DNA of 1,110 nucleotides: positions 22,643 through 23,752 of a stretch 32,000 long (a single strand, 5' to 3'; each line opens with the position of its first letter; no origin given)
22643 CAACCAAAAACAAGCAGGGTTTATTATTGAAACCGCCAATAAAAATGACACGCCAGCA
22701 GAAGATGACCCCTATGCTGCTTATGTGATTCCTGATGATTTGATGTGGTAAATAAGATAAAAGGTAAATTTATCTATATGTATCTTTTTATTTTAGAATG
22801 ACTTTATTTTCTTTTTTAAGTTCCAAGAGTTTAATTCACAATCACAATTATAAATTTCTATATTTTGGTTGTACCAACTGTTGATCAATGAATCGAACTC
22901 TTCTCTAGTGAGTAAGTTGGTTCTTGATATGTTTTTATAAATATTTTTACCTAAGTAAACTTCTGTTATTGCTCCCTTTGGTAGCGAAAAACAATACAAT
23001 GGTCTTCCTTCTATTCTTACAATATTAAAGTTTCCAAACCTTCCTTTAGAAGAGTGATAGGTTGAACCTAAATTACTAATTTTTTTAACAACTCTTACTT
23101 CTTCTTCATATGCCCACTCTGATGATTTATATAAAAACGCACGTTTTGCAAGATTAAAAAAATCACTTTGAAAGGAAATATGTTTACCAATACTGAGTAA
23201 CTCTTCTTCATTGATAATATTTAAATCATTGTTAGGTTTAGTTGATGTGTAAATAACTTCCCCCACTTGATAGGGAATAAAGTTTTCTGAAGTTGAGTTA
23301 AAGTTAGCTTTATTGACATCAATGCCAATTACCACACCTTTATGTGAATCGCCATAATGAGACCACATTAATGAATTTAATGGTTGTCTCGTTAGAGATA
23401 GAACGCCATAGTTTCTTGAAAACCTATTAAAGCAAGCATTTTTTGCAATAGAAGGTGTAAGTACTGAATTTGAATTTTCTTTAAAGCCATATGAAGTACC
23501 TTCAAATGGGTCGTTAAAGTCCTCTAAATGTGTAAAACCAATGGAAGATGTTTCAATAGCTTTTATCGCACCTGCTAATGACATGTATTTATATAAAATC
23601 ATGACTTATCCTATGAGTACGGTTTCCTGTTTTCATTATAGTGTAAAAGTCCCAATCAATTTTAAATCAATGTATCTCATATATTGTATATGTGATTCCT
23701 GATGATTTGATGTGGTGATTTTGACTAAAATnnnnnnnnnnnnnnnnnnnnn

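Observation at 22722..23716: A 967-bp AT-rich DUF2971 cassette flanked by perfect 28-bp direct repeats that duplicate a gene's last codons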

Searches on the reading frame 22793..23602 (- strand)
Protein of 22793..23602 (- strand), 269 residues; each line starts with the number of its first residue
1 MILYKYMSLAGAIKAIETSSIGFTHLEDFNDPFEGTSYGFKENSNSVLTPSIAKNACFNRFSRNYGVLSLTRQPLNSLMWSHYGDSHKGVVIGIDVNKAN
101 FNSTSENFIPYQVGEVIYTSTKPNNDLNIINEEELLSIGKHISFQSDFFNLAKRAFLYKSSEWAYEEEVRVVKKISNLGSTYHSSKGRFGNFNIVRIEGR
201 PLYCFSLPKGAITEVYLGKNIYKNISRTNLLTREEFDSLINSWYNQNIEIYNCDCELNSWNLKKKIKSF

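Call 5: search_protein_families(library=pfam, proteins=[window:22793-23602:-], max_evalue=0.01)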
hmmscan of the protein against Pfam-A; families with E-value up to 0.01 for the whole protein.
window:22793-23602:- (269 aa): 1 family
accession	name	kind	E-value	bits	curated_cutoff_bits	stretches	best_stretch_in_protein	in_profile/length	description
PF11185.13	DUF2971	-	3.8e-16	60.6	22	1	79-171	1-89/89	Protein of unknown function (DUF2971)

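Call 7: search_protein_families(library=padloc, proteins=[window:22793-23602:-], max_evalue=1)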
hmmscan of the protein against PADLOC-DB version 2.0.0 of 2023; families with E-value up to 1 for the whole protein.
window:22793-23602:- (269 aa): 5 families
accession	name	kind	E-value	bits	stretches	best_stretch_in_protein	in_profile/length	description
PDLC04990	PDC-S31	-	2.2e-26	91.2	2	57-263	102-254/259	-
PDLC04991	PDC-S31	-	1.1e-23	82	1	1-176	1-149/208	-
PDLC04994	PDC-S31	-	1.6e-22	78.2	3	54-176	110-209/273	-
PDLC04992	PDC-S31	-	1.2e-09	36.3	1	56-172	48-157/220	-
PDLC04993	PDC-S31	-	5.1e-06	23.9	1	3-174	17-176/245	-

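Call 8: search_protein_families(library=ncbifam, proteins=[window:22793-23602:-], max_evalue=0.1)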
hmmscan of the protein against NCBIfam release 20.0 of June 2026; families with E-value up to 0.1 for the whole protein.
window:22793-23602:- (269 aa): 1 family
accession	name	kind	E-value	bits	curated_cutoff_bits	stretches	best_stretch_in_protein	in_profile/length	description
TIGR01993.1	Pyr-5-nucltdase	equivalog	0.069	12.9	142.9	0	73-112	42-81/183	pyrimidine 5'-nucleotidase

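Call 10: find_homologous_proteins(query=window:22793-23602:-)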
Query window:22793-23602:- (269 aa): 672 proteins with E <= 0.001 among 1583 candidates; the best 120 are listed.
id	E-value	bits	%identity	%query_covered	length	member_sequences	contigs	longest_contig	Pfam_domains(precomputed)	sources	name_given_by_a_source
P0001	5.3e-171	585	96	100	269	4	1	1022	PF11185.14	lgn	-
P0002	1.6e-130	452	72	100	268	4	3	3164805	PF11185.14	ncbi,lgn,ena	-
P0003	6.3e-129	447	72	99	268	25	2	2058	PF11185.14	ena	-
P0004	5.3e-128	444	73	99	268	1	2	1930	PF11185.14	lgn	-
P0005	4.5e-123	428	67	100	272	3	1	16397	PF11185.14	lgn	-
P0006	1.9e-122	426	69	99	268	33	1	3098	PF11185.14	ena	-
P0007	2.4e-121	422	67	99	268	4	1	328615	PF11185.14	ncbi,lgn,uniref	ncbi:DUF2971 domain-containing protein [Psychrobacter sp. AOP7-B1-25]|uniref:DUF2971 domain-containi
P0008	4.4e-119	415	69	97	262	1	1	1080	PF11185.14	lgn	-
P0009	9.7e-119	414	67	97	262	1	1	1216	PF11185.14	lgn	-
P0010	2.3e-117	409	66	100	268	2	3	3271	PF11185.14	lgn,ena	-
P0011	7.0e-104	365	63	97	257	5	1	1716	PF11185.14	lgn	-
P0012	3.6e-101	356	89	56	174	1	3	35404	PF11185.14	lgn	-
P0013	1.3e-98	348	60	97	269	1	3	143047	PF11185.14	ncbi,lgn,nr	ncbi:MAG: DUF2971 domain-containing protein [Gammaproteobacteria bacterium]|nr:DUF2971 domain-contai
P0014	1.4e-98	347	57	99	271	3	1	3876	PF11185.14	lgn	-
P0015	2.8e-98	347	56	100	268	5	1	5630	PF11185.14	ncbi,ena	-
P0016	1.4e-97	344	56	99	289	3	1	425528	PF11185.14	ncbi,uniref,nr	ncbi:DUF2971 domain-containing protein [Vreelandella boliviensis]|uniref:DUF2971 domain-containing p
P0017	1.4e-96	341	56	99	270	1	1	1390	PF11185.14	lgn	-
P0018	7.5e-95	335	55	95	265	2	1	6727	PF11185.14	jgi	-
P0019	8.3e-95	335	56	97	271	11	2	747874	PF11185.14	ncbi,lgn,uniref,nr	ncbi:DUF2971 domain-containing protein [Vibrio parahaemolyticus]|uniref:DUF2971 domain-containing pr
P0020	9.9e-95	335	57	99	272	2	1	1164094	PF11185.14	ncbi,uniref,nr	ncbi:DUF2971 domain-containing protein [Oceanospirillum sanctuarii]|uniref:DUF2971 domain-containing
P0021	1.4e-94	334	55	99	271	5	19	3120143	PF11185.14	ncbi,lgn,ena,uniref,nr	ncbi:MAG: hypothetical protein AOY29_06280 [Alcanivorax borkumensis]|uniref:DUF2971 domain-containin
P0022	1.4e-94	334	58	96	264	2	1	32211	PF11185.14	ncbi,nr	ncbi:hypothetical protein VEx25_2057 [Vibrio antiquarius]|nr:hypothetical protein VEx25_2057 [Vibrio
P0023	1.4e-94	334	55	99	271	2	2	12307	PF11185.14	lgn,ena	-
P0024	2.0e-94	334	55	99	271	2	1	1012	PF11185.14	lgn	-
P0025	3.5e-94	333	56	97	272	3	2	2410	PF11185.14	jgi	-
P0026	1.2e-93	331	54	99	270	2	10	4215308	PF11185.14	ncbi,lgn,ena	ncbi:DUF2971 domain-containing protein [Vreelandella sulfidaeris]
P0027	1.4e-93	331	54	99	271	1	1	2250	PF11185.14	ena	-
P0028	1.5e-93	331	55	97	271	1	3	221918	PF11185.14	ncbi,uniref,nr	ncbi:DUF2971 domain-containing protein [Oceanisphaera arctica]|uniref:DUF2971 domain-containing prot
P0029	2.8e-93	330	56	99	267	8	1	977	PF11185.14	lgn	-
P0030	7.1e-93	329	54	97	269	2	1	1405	PF11185.14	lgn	-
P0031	8.0e-93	329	53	99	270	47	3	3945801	PF11185.14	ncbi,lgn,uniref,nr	ncbi:DUF2971 domain-containing protein [Vreelandella piezotolerans]|uniref:DUF2971 domain-containing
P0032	9.2e-93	328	55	99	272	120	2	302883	PF11185.14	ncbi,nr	ncbi:conserved hypothetical protein [Vibrio chagasii]|nr:conserved hypothetical protein [Vibrio chag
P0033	1.1e-92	328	56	99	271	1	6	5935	PF11185.14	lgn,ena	-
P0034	1.3e-92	328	54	95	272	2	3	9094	PF11185.14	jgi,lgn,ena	-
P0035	1.9e-92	327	53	99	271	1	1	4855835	PF11185.14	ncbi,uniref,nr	ncbi:DUF2971 domain-containing protein [Microbulbifer variabilis]|uniref:DUF2971 domain-containing p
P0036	2.6e-92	327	54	99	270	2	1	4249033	PF11185.14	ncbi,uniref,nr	ncbi:DUF2971 domain-containing protein [Amphritea atlantica]|uniref:DUF2971 domain-containing protei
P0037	2.6e-92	327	56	96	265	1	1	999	PF11185.14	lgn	-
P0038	3.3e-92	327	54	96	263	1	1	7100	PF11185.14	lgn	-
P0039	4.6e-92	326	54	99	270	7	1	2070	PF11185.14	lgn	-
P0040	8.4e-92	325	55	97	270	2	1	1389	PF11185.14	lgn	-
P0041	2.3e-91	324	56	96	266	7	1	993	PF11185.14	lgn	-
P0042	2.8e-91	324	55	95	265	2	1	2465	PF11185.14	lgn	-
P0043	5.3e-91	323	53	99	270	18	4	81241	PF11185.14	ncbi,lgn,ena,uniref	ncbi:MAG: DUF2971 domain-containing protein [Halopseudomonas sp.]|uniref:DUF2971 domain-containing p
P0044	1.2e-90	322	53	99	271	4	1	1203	PF11185.14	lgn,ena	-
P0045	5.4e-90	319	52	99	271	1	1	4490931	PF11185.14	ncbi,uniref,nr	ncbi:DUF2971 domain-containing protein [Billgrantia diversa]|uniref:DUF2971 domain-containing protei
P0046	2.4e-89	317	53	96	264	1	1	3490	PF11185.14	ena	-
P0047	2.6e-89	317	55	95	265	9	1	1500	PF11185.14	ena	-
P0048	2.7e-89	317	53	99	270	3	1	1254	PF11185.14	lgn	-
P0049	2.9e-89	317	52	99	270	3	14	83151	PF11185.14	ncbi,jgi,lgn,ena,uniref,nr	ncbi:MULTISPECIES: DUF2971 domain-containing protein [unclassified Marinimicrobium]|uniref:DUF2971 d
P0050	4.2e-89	316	53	96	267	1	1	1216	PF11185.14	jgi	-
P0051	7.4e-89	316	54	96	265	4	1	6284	PF11185.14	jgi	jgi:hypothetical protein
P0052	9.9e-89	315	54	95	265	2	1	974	PF11185.14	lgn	-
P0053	1.1e-88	315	53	96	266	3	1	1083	PF11185.14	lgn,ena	-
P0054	1.4e-88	315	54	99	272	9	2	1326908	PF11185.14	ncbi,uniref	ncbi:DUF2971 domain-containing protein [Photobacterium damselae subsp. damselae]|uniref:DUF2971 doma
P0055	7.1e-88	312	55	99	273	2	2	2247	PF11185.14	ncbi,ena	-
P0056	3.2e-87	310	53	95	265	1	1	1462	PF11185.14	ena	-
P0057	3.4e-87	310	53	97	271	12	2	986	PF11185.14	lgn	-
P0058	1.1e-86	308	54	95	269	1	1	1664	PF11185.14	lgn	-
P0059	6.9e-86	306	54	96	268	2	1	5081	PF11185.14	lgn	-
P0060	7.2e-86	306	62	82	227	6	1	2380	PF11185.14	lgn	-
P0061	1.8e-85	304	54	95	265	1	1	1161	PF11185.14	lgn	-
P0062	3.1e-85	304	54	95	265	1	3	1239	PF11185.14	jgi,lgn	jgi:hypothetical protein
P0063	4.0e-85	303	52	97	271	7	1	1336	PF11185.14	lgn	-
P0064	8.5e-85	302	53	96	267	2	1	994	PF11185.14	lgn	-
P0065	1.9e-83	298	53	96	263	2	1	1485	PF11185.14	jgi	jgi:hypothetical protein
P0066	3.8e-81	290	51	95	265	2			PF11185.14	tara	tara:strand:- start:1063 stop:1860 length:798 start_codon:yes stop_codon:yes gene_type:complete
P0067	1.1e-80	289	53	97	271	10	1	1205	PF11185.14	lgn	-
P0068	3.1e-80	287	51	96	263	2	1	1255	PF11185.14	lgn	-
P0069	2.5e-79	284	52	98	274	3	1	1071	PF11185.14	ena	-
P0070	3.4e-79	284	64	70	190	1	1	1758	PF11185.14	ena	-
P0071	4.6e-79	284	52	98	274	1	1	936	PF11185.14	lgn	-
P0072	1.3e-78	282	48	99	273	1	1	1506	PF11185.14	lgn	-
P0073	5.0e-78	280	51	97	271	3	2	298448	PF11185.14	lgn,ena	-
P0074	1.1e-75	272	51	97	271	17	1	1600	PF11185.14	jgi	jgi:hypothetical protein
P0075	1.1e-74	269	50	99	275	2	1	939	PF11185.14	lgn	-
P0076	3.1e-74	268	49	97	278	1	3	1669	PF11185.14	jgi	-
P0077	4.9e-74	267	52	96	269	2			PF11185.14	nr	nr:DUF2971 domain-containing protein [Pontibacterium sinense]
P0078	8.6e-74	266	48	100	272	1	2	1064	PF11185.14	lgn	-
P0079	3.5e-73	264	50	98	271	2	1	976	PF11185.14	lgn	-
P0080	3.9e-73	264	50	99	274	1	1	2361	PF11185.14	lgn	-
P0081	1.8e-72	262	50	97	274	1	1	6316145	PF11185.14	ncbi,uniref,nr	ncbi:DUF2971 domain-containing protein [Desulfopila sp. IMCC35008]|uniref:DUF2971 domain-containing 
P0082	4.1e-72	261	48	98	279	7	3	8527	PF11185.14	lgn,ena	-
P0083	4.7e-72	261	47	98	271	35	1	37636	PF11185.14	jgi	jgi:hypothetical protein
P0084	7.1e-72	260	58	75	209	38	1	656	PF11185.14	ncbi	ncbi:DUF2971 domain-containing protein, partial [Vibrio anguillarum]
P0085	8.3e-72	260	49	97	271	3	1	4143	PF11185.14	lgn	-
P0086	1.7e-71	259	50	98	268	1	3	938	PF11185.14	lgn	-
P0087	1.8e-71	259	48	97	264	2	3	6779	PF11185.14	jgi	-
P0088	1.9e-71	259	46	98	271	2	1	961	PF11185.14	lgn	-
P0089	2.8e-71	258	47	97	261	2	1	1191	PF11185.14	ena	-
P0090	4.0e-71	257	48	99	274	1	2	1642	PF11185.14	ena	-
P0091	5.9e-71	257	46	98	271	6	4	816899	PF11185.14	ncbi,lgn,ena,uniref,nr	ncbi:DUF2971 domain-containing protein [Pseudoalteromonas marina]|uniref:DUF2971 domain-containing p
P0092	6.0e-70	254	63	70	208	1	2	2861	PF11185.14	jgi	jgi:hypothetical protein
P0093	6.4e-70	254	46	99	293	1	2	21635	PF11185.14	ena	-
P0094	6.8e-70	253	51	92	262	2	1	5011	PF11185.14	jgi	-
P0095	8.3e-70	253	48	98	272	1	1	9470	PF11185.14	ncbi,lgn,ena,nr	ncbi:MAG: DUF2971 domain-containing protein [Colwellia sp.]|nr:DUF2971 domain-containing protein [Co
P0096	1.2e-69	253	48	99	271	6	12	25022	PF11185.14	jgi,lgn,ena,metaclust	metaclust:\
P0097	1.3e-69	253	48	98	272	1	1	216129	PF11185.14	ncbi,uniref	ncbi:MAG: DUF2971 domain-containing protein [Paraglaciecola sp.]|uniref:DUF2971 domain-containing pr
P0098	1.3e-69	253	48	98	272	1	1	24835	PF11185.14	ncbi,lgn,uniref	ncbi:DUF2971 domain-containing protein [Neptunomonas sp.]|uniref:DUF2971 domain-containing protein n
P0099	1.9e-69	252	49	99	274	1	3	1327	PF11185.14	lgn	-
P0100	2.3e-69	252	49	97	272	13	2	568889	PF11185.14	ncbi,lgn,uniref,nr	ncbi:DUF2971 domain-containing protein [Photobacterium leiognathi]|uniref:DUF2971 domain-containing 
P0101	3.7e-69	251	47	100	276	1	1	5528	PF11185.14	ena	-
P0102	9.9e-69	250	48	98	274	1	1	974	PF11185.14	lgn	-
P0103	1.4e-68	249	47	97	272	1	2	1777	PF11185.14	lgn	-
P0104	1.6e-68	249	48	98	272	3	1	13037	PF11185.14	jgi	jgi:hypothetical protein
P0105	3.3e-68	248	47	99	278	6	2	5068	PF11185.14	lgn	-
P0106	3.5e-68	248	46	99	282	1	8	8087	PF11185.14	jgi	-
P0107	5.7e-68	247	46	99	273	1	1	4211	PF11185.14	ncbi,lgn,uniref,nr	ncbi:DUF2971 domain-containing protein [Aliivibrio fischeri]|uniref:DUF2971 domain-containing protei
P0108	6.2e-68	247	46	98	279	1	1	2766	PF11185.14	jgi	jgi:hypothetical protein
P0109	6.9e-68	247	46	98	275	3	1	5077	PF11185.14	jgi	jgi:hypothetical protein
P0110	8.5e-68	247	46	97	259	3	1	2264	PF11185.14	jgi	jgi:hypothetical protein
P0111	1.6e-67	246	48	100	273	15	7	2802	PF11185.14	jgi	jgi:hypothetical protein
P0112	2.0e-67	245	47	98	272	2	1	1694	PF11185.14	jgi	jgi:hypothetical protein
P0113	4.0e-67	244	47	99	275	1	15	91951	PF11185.14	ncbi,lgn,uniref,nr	ncbi:putative uncharacterized protein (plasmid) [Aliivibrio wodanis]|uniref:DUF2971 domain-containin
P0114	8.5e-67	243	47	99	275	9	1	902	PF11185.14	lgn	-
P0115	1.4e-66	243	48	100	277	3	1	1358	PF11185.14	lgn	-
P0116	1.9e-66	242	49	98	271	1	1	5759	PF11185.14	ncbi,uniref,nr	ncbi:hypothetical protein BIT28_12415 [Photobacterium proteolyticum]|uniref:DUF2971 domain-containin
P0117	2.0e-66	242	47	98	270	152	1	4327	PF11185.14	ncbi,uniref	ncbi:DUF2971 domain-containing protein [Vibrio owensii]|uniref:DUF2971 domain-containing protein n=1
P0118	3.5e-66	241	46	97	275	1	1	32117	PF11185.14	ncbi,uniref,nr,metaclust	ncbi:hypothetical protein VIBRN418_16281 [Vibrio sp. N418]|uniref:DUF2971 domain-containing protein 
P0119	4.6e-66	241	48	98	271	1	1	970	PF11185.14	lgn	-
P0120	4.9e-66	241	48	99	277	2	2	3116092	PF11185.14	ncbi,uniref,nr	ncbi:DUF2971 domain-containing protein [Vibrio cortegadensis]|uniref:DUF2971 domain-containing prote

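Call 13: find_encoding_contigs(protein=P0002, flank=5000, max_places=4)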
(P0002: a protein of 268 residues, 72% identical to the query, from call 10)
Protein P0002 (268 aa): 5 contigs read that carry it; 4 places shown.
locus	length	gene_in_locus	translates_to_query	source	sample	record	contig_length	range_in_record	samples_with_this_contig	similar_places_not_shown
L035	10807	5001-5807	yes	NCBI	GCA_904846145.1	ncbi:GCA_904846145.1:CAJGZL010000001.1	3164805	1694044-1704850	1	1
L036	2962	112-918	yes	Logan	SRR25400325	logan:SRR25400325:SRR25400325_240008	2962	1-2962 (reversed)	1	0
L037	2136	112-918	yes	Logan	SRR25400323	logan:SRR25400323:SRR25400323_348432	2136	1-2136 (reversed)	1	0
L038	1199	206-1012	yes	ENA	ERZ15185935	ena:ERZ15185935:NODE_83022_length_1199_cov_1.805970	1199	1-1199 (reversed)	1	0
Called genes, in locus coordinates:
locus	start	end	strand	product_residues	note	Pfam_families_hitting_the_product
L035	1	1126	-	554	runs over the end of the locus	PF00501:AMP-binding, PF13193:AMP-binding_C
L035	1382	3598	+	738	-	PF00724:Oxidored_FMN, PF01262:AlaDh_PNT_C (weak), PF00070:Pyr_redox (faint), PF01266:DAO, PF03486:HI0933_like (faint), PF07992:Pyr_redox_2, PF12831:FAD_oxidored, PF13450:NAD_binding_8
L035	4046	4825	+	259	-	PF01841:Transglut_core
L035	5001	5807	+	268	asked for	PF11185:DUF2971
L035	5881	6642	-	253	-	PF07007:LprI (weak)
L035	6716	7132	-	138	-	PF00903:Glyoxalase, PF13669:Glyoxalase_4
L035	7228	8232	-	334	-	PF21948:LplA-B_cat, PF03099:BPL_LplA_LipB (weak), PF10437:Lip_prot_lig_C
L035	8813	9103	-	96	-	-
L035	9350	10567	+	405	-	PF00291:PALP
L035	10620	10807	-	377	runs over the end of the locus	-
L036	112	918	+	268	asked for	PF11185:DUF2971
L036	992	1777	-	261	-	-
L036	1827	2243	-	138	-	PF00903:Glyoxalase, PF13669:Glyoxalase_4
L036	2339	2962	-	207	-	?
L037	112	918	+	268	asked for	PF11185:DUF2971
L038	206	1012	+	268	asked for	PF11185:DUF2971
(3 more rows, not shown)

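Call 14: find_encoding_contigs(protein=P0012, flank=5000, max_places=4)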
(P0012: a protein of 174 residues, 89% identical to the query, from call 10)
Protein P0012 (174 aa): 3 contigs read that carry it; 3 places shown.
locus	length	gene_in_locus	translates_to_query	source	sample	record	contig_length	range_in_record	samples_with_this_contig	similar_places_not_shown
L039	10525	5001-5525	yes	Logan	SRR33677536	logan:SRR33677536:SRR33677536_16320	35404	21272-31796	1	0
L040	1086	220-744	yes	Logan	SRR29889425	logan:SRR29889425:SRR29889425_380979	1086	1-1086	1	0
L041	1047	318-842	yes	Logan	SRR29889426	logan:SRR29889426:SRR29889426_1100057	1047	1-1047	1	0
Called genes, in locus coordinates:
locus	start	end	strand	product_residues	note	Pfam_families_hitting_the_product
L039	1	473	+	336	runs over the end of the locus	PF01636:APH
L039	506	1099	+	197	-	-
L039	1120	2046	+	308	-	PF13230:GATase_4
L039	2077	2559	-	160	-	PF17775:YchJ_M-like, PF02810:SEC-C (weak)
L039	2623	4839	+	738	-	PF17191:RecG_wedge, PF01336:tRNA_anti-codon, PF07517:SecA_DEAD (weak), PF00270:DEAD, PF04851:ResIII, PF00176:SNF2-rel_dom (weak), PF00271:Helicase_C, PF19833:RecG_dom3_C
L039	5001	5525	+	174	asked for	PF11185:DUF2971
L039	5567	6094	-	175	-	PF09831:DUF2058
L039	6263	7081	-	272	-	PF01113:DapB_N, PF05173:DapB_C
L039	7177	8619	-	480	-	PF04055:Radical_SAM, PF06969:HemN_C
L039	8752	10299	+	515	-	PF13541:ChlI, PF00158:Sigma54_activat (faint), PF01078:Mg_chelatase, PF07728:AAA_5, PF00493:MCM, PF13335:Mg_chelatase_C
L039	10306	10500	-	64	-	PF01679:Pmp3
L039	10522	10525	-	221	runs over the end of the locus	PF00702:Hydrolase, PF08282:Hydrolase_3 (faint), PF12710:HAD, PF13419:HAD_2, PF13242:Hydrolase_like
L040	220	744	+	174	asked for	PF11185:DUF2971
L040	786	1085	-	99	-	?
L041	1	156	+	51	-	?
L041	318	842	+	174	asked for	PF11185:DUF2971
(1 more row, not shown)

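Call 28: find_related_loci(query=window:22793-23602:-, collection=metagenome_contigs, flank=4000)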
Query window:22793-23602:- (269 aa) in metagenome_contigs; peptide patterns used: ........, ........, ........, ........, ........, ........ (x = any residue, [..] = any of these).
546 stretches matched a pattern; 409 encode a relative of the query (tblastn E <= 1e-3); the best 80 are kept; 80 distinct loci.
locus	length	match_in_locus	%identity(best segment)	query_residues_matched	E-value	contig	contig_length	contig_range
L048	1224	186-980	72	1-265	2e-150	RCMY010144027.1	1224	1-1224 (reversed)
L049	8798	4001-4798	68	1-266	6e-123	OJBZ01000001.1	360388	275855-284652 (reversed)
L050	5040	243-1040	69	1-266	3e-122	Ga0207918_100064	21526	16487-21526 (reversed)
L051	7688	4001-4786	56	1-262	1e-105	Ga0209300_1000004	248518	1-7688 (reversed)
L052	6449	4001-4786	56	1-262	1e-105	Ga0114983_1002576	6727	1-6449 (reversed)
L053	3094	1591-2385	55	1-265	4e-105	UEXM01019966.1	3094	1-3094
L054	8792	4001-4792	55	1-265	1e-101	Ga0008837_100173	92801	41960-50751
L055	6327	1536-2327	54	1-265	2e-101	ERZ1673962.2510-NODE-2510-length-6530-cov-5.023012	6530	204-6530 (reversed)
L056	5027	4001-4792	55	1-265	2e-101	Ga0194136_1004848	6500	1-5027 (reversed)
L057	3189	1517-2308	54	1-265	5e-103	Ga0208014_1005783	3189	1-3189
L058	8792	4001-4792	54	1-265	2e-99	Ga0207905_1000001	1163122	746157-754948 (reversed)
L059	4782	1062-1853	54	1-265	2e-99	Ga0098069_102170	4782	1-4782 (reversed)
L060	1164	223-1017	53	1-265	1e-106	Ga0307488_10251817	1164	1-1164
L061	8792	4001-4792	53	1-265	2e-97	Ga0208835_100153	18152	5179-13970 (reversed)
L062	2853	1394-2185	53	1-265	5e-100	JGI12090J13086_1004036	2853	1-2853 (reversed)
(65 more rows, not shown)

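Call 29: find_related_loci(query=window:22793-23602:-, collection=viral_contigs, flank=4000)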
Query window:22793-23602:- (269 aa) in viral_contigs; peptide patterns used: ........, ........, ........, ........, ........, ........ (x = any residue, [..] = any of these).
24 stretches matched a pattern; 18 encode a relative of the query (tblastn E <= 1e-3); 18 distinct loci.
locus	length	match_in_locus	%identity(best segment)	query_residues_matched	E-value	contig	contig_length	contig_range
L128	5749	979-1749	48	1-262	4e-80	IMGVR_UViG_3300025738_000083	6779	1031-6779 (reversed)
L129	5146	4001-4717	28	1-230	4e-20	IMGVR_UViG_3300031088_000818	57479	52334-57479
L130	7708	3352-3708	30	58-176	9e-15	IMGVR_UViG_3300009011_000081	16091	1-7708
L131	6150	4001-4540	27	1-172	1e-10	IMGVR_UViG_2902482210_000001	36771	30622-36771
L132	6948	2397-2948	24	1-179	3e-9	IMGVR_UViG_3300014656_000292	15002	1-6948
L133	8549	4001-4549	25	1-178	3e-8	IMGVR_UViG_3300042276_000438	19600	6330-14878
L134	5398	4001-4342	30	66-190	3e-8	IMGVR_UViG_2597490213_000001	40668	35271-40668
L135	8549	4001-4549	25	1-178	3e-8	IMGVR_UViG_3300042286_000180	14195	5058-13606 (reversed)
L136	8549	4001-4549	25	1-178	2e-7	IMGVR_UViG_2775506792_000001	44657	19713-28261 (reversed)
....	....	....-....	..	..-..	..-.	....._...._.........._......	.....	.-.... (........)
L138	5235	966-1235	27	63-180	3e-7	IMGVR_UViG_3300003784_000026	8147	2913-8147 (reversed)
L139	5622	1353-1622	27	63-180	3e-7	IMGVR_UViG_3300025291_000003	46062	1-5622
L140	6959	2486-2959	24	67-221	6e-7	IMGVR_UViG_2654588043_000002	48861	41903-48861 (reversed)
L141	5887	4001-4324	27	58-188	2e-6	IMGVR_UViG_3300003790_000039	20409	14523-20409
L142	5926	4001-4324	27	58-188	2e-6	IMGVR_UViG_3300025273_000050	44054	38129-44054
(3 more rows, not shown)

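Call 31: find_encoding_contigs(protein=P0001, flank=3000, max_places=6)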
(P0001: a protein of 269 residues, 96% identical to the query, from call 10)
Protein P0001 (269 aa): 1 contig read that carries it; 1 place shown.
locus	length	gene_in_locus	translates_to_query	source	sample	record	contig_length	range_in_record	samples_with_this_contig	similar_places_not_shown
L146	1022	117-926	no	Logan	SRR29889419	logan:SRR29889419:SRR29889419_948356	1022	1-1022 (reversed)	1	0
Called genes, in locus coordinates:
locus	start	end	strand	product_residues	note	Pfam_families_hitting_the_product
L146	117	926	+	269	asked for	PF11185:DUF2971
